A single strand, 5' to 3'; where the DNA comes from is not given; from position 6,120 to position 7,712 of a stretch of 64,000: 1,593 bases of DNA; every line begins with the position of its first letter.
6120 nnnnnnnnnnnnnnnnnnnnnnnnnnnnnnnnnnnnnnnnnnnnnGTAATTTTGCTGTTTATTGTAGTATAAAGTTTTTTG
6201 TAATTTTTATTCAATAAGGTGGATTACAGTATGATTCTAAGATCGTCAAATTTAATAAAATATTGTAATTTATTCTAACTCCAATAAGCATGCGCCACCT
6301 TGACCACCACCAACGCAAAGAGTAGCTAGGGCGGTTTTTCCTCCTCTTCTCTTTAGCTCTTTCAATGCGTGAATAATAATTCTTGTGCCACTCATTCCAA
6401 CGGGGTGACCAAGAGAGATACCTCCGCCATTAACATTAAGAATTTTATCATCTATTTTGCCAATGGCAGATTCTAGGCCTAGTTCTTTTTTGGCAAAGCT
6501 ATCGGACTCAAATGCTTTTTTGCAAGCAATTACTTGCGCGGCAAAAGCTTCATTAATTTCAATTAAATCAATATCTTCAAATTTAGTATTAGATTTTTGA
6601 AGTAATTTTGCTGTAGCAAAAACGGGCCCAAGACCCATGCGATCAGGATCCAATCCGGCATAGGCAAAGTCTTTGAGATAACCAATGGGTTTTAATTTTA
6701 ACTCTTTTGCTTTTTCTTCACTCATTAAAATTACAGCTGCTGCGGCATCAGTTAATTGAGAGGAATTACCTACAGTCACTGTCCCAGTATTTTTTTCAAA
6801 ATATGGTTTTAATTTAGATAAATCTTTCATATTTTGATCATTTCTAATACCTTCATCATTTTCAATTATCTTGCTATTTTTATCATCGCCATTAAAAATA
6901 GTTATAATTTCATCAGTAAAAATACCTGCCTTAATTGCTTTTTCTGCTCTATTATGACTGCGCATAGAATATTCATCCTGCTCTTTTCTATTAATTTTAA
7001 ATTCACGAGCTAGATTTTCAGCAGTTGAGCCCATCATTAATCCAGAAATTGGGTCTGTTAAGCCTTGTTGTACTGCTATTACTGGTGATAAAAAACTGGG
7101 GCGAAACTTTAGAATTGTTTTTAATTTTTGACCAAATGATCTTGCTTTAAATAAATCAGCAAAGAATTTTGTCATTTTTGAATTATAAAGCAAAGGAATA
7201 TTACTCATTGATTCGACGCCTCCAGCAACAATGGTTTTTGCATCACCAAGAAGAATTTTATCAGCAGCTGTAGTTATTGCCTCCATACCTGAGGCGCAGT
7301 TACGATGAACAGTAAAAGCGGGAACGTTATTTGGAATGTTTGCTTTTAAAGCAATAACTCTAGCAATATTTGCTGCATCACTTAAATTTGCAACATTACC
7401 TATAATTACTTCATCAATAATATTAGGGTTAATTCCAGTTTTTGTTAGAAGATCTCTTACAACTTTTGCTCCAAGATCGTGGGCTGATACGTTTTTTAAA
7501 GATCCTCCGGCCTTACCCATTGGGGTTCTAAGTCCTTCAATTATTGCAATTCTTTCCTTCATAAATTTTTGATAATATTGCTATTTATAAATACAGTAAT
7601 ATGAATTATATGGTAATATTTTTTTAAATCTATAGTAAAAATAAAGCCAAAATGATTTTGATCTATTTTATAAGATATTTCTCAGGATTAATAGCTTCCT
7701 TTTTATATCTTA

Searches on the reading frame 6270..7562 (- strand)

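Call 71: search_protein_families(library=pfam, proteins=[window:6270-7562:-], max_evalue=0.00001)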
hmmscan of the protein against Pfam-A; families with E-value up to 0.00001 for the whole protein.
window:6270-7562:- (430 aa): 3 families
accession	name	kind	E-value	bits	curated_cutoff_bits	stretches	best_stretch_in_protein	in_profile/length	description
PF00108.29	Thiolase_N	-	2.3e-79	266.9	26.4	1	5-283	1-260/260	Thiolase, N-terminal domain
PF02803.24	Thiolase_C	-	4.4e-42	143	27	1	290-428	1-122/123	Thiolase, C-terminal domain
PF00109.32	ketoacyl-synt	-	1.2e-06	28.7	20.8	1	81-121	166-206/252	Beta-ketoacyl synthase, N-terminal domain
